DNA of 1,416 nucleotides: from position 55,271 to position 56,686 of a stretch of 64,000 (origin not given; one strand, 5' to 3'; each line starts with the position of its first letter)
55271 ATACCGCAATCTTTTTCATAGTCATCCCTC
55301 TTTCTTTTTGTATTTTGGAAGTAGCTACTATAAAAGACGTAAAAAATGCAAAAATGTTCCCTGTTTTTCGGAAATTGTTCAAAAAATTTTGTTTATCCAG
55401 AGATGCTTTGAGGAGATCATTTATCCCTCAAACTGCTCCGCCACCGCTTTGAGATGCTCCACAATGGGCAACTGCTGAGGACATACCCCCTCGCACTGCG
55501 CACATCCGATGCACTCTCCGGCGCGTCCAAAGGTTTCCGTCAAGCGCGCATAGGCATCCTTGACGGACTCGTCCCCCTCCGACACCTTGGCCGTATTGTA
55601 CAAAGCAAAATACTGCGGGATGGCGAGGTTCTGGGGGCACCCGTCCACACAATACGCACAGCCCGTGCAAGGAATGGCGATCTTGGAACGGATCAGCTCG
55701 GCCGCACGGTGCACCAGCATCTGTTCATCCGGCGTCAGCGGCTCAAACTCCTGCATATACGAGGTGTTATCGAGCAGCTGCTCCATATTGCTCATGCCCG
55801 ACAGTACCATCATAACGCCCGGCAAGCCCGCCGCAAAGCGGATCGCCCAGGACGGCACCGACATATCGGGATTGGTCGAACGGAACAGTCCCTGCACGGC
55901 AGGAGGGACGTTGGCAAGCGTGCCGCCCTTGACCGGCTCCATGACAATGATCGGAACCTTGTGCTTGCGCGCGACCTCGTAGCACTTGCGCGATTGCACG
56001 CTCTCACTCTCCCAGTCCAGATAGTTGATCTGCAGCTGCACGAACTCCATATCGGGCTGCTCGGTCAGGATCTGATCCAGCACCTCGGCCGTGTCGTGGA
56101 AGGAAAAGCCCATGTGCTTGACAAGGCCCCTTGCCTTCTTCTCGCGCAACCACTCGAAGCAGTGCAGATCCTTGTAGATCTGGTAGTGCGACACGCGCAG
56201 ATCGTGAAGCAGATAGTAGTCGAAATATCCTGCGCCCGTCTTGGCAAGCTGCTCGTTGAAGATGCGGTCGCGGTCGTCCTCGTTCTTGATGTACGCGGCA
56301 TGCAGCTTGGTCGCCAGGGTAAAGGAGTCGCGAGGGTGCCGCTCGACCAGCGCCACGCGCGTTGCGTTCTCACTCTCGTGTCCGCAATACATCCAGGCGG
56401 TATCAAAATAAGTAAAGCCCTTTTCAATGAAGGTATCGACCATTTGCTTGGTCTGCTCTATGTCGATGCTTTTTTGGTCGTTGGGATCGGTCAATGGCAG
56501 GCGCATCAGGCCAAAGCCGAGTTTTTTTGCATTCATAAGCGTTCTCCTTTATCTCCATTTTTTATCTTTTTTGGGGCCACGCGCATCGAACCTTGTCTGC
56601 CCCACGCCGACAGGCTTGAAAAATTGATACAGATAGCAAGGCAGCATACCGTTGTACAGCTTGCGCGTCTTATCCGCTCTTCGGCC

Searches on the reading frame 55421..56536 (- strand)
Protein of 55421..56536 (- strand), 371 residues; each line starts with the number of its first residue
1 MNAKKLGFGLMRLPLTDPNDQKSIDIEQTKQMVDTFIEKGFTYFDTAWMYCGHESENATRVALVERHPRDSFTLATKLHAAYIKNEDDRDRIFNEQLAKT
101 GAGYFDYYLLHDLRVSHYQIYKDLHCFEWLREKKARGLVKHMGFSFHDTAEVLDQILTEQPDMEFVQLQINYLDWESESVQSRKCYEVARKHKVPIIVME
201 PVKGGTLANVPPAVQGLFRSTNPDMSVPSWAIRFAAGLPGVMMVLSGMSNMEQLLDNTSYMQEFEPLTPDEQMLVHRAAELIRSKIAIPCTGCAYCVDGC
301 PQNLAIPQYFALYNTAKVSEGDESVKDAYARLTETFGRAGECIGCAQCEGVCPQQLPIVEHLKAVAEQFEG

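Call 60: search_protein_families(library=pfam, proteins=[window:55421-56536:-])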
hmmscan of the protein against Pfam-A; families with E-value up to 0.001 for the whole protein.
window:55421-56536:- (371 aa): 11 families
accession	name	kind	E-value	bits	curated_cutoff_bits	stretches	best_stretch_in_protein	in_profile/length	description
PF00248.27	Aldo_ket_red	-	5.2e-41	141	24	1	5-271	1-282/291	Aldo/keto reductase family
PF13187.11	Fer4_9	-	2.5e-09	37.5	27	1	290-355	2-50/52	4Fe-4S dicluster domain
PF13534.11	Fer4_17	-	1.7e-08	35.4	22.2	1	290-356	2-60/61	4Fe-4S dicluster domain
PF12838.12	Fer4_7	-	3.5e-07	31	27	1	290-354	2-50/52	4Fe-4S dicluster domain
PF13484.11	Fer4_16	-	1.4e-06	29.4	30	1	290-354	2-65/66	4Fe-4S double cluster binding domain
PF14697.11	Fer4_21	-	2.2e-06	28.1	35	0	339-354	38-53/59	4Fe-4S dicluster domain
PF13183.11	Fer4_8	-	3.6e-06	27.9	27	1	289-355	4-67/68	4Fe-4S dicluster domain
PF13237.11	Fer4_10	-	7.7e-06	26.2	25.5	1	289-353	8-53/53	4Fe-4S dicluster domain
PF14691.11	Fer4_20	-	2.1e-05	24.7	25.8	0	289-328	23-64/113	Dihydroprymidine dehydrogenase domain II, 4Fe-4S cluster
PF17179.9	Fer4_22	-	0.0001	23.5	27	0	272-303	63-94/95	4Fe-4S dicluster domain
PF13746.11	Fer4_18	-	0.00023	21.8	27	0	336-362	55-81/114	4Fe-4S dicluster domain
